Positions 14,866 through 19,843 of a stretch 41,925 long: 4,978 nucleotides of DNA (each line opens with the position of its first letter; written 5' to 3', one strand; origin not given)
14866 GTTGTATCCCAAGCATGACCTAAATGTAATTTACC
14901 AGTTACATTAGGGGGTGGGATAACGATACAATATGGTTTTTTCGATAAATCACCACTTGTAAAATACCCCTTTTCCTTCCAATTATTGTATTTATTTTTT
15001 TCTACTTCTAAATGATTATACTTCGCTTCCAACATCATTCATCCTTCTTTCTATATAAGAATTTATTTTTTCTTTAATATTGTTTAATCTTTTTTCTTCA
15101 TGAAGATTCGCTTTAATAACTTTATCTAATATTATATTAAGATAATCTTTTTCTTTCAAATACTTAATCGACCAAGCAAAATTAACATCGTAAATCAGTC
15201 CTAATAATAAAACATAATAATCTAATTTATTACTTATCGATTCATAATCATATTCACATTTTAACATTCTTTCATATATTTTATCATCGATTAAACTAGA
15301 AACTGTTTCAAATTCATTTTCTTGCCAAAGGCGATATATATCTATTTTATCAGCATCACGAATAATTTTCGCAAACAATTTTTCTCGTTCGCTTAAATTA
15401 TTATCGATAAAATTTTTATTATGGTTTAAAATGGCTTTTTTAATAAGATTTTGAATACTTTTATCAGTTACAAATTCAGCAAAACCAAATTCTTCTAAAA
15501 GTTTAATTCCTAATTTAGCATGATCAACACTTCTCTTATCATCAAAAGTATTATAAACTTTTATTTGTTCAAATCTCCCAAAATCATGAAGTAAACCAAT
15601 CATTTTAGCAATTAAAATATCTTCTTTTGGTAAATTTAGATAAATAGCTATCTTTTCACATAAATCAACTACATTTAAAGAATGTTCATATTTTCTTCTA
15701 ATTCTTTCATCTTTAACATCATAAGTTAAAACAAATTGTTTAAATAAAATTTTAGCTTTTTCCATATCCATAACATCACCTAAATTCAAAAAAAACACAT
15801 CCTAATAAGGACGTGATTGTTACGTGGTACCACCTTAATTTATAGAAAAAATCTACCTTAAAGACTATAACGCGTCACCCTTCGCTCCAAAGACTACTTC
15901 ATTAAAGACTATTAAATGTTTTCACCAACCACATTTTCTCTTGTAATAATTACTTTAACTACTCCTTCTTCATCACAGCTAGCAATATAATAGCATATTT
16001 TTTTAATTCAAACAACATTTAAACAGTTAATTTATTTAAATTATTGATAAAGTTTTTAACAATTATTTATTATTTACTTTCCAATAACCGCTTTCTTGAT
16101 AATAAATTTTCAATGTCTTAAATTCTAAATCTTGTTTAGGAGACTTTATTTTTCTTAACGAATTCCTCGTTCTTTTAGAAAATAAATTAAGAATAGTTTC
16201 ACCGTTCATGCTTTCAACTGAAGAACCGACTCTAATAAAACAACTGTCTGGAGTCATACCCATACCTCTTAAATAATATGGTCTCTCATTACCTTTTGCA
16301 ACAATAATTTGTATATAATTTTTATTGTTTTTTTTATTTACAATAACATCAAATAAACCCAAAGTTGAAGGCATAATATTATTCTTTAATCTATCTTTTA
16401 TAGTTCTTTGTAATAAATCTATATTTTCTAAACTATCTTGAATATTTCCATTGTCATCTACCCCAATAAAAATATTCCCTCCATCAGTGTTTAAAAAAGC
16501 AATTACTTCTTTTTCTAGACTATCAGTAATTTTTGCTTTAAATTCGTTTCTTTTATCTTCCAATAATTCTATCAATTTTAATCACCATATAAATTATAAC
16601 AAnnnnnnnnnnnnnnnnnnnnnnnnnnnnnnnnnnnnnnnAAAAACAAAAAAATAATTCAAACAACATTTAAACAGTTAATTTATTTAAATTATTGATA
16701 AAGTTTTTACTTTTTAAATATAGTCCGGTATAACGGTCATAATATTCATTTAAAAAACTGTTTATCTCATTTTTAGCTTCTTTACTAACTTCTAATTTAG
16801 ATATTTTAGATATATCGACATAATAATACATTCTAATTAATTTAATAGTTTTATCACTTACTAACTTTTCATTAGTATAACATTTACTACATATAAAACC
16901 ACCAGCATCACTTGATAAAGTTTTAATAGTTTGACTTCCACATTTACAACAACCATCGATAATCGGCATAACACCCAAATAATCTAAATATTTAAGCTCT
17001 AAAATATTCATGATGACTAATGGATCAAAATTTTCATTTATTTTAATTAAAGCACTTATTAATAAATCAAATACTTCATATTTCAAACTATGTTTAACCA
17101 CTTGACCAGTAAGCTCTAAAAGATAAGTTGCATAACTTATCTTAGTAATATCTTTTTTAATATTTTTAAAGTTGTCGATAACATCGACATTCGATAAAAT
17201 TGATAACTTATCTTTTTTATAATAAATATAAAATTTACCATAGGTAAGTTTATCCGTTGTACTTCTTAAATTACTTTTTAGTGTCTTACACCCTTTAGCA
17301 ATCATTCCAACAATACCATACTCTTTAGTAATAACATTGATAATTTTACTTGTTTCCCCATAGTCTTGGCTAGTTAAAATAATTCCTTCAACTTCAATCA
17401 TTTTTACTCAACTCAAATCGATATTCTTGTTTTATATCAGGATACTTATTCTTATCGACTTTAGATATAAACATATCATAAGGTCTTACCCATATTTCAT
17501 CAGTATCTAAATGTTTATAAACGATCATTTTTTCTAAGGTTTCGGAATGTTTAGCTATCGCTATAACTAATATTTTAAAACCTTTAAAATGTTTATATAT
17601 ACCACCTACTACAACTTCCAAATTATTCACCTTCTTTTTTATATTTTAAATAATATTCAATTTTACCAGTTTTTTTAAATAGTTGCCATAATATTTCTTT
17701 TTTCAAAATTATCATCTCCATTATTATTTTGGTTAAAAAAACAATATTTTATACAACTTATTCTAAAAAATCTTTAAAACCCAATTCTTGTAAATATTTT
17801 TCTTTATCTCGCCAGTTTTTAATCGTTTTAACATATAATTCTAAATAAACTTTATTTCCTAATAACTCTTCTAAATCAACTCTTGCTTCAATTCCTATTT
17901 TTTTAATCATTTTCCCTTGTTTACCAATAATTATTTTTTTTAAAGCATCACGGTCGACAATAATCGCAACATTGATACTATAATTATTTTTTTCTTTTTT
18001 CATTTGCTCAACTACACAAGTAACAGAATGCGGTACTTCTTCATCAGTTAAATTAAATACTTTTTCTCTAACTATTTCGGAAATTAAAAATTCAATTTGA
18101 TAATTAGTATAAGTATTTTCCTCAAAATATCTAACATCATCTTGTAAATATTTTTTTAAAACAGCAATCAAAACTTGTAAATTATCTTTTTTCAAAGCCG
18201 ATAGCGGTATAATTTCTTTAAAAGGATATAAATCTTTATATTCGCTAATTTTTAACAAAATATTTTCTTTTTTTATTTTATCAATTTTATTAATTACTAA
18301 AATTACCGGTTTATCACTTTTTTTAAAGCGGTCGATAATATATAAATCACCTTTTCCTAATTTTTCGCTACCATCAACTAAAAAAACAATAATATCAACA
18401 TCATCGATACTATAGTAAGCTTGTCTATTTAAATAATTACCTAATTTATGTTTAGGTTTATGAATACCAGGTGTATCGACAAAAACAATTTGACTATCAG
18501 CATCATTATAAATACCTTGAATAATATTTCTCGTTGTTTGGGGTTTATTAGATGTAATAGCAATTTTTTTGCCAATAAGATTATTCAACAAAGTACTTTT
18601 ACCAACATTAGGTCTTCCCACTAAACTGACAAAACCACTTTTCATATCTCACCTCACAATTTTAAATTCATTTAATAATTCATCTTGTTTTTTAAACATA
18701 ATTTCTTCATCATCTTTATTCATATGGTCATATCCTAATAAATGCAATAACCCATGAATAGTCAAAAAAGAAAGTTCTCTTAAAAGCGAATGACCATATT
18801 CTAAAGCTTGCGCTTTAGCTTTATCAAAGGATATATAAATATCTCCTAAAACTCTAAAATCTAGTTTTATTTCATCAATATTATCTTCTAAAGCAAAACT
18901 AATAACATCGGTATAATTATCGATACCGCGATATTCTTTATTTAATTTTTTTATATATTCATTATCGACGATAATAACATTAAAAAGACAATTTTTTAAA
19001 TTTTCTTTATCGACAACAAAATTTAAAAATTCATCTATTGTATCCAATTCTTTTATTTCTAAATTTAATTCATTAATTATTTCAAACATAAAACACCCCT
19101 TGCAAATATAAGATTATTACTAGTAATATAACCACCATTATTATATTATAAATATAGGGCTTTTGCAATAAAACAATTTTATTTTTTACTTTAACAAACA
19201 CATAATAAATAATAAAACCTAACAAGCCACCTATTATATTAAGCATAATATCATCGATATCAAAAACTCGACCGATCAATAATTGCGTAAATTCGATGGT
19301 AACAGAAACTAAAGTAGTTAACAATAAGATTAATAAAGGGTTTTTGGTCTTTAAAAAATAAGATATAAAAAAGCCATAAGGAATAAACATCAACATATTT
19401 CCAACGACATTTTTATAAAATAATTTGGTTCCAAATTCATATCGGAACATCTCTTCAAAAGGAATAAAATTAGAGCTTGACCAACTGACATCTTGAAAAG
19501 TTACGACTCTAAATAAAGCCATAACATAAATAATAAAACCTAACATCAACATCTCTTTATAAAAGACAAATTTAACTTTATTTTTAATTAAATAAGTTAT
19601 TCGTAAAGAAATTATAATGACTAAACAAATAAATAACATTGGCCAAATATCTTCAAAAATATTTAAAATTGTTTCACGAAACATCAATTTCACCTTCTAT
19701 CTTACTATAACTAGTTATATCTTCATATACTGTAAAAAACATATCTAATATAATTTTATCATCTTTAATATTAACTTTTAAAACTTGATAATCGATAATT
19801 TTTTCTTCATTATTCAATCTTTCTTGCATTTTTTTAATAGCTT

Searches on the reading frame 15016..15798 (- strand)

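Call 10: search_protein_families(library=pfam, max_evalue=0.1, proteins=[window:15016-15798:-])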
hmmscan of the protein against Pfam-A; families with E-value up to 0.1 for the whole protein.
window:15016-15798:- (260 aa): 2 families
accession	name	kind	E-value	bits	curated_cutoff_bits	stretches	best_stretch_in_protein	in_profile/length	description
PF01966.28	HD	-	1.3e-14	54.9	22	1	37-153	2-114/116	HD domain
PF08668.18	HDOD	-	0.0025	17.8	22.9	1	27-79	86-136/196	HDOD domain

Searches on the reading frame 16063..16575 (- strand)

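Call 10: search_protein_families(library=pfam, max_evalue=0.1, proteins=[window:16063-16575:-])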
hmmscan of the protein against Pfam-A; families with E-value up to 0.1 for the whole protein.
window:16063-16575:- (170 aa): 1 family
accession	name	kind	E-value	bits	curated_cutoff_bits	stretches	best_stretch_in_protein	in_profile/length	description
PF04326.19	SLFN_AlbA_2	-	4.5e-18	66.3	25.3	1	6-124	1-118/118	Schlafen, AlbA_2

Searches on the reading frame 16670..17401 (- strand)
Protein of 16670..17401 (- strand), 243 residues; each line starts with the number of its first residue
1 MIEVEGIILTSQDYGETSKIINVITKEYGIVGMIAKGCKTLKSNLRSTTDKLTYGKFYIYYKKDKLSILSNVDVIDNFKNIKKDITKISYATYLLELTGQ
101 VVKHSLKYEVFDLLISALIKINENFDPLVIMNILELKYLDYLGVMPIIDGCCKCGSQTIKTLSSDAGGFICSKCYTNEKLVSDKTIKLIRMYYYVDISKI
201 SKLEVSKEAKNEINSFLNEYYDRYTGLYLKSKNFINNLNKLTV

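Call 10: search_protein_families(library=pfam, max_evalue=0.1, proteins=[window:16670-17401:-])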
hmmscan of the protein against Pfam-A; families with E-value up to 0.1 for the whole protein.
window:16670-17401:- (243 aa): 4 families
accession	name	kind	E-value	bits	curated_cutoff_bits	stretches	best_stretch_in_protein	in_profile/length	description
PF02565.21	RecO_C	-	1.8e-26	93.2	22.1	1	83-232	2-156/157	Recombination protein O C terminal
PF11967.14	RecO_N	-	8e-18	64.7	27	1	2-78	4-80/80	Recombination protein O N terminal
PF04981.18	NMD3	-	0.029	14.3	24.9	1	151-189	1-33/243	NMD3 family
PF04619.18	Adhesin_Dr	-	0.058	13.8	23.6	1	26-77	39-90/139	Dr-family adhesin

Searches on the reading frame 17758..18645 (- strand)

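Call 10: search_protein_families(library=pfam, max_evalue=0.1, proteins=[window:17758-18645:-])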
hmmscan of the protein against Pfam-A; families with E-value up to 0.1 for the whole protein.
window:17758-18645:- (295 aa): 18 families
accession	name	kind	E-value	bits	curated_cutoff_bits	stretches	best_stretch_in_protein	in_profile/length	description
PF01926.29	MMR_HSR1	-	6e-30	104.1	21.9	1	6-120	2-113/113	50S ribosome-binding GTPase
PF02421.24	FeoB_N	-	7.1e-18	65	27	1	6-160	3-153/156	Ferrous iron transport protein B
PF07650.23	KH_2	-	1.9e-14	53.7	22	1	203-279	1-78/78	KH domain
PF00350.29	Dynamin_N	-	2.4e-12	47.6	27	2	7-42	2-36/168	Dynamin family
PF00009.33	GTP_EFTU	-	3.7e-10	40.1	26.5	1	38-168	56-187/188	Elongation factor Tu GTP binding domain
PF10662.15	PduV-EutP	-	1.6e-07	31.7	21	1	7-164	5-142/143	Ethanolamine utilisation - propanediol utilisation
PF03193.22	RsgA_GTPase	-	1.9e-06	28.3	30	1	3-64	106-171/174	RsgA GTPase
PF04548.22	AIG1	-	2.6e-05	24.1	27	1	8-68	5-66/212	AIG1 family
PF02492.25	cobW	-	6.4e-05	23.1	20.7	1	45-133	77-165/180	CobW/HypB/UreG, nucleotide-binding domain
PF08477.19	Roc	-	0.00011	22.9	27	1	6-122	2-119/119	Ras of Complex, Roc, domain of DAPkinase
PF13401.12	AAA_22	-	0.00045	21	27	1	3-116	5-120/130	AAA domain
PF00071.28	Ras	-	0.00076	19.5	21.6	1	8-134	4-127/162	Ras family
PF20720.3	nSTAND3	-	0.0062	16.7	27.2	1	2-57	16-72/155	Novel STAND NTPase 3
PF01976.22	DUF116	-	0.0098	15.8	25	1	209-260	70-119/155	Protein of unknown function DUF116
PF16897.10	MMR_HSR1_Xtn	-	0.013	15.9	35.2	1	112-166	56-103/106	C-terminal region of MMR_HSR1 domain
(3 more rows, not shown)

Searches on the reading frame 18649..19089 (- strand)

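Call 10: search_protein_families(library=pfam, max_evalue=0.1, proteins=[window:18649-19089:-])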
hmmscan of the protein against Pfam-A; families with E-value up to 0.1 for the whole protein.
window:18649-19089:- (146 aa): 2 families
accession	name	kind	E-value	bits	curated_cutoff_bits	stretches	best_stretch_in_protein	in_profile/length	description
PF02130.23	YbeY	-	2.5e-43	147.4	25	1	13-141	6-128/129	Endoribonuclease YbeY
PF17354.8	DUF5382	-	0.0092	16.9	25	1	6-80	20-92/127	Family of unknown function (DUF5382) central domain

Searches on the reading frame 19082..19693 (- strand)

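Call 10: search_protein_families(library=pfam, max_evalue=0.1, proteins=[window:19082-19693:-])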
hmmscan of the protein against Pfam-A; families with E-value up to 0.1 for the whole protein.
window:19082-19693:- (203 aa): 2 families
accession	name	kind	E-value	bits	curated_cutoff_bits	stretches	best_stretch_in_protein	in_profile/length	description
PF04892.17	VanZ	-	3.2e-23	83.2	30.1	1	53-166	1-125/126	VanZ like family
PF10990.13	DUF2809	-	0.0028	18.7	29.3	1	92-150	5-61/86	Protein of unknown function (DUF2809)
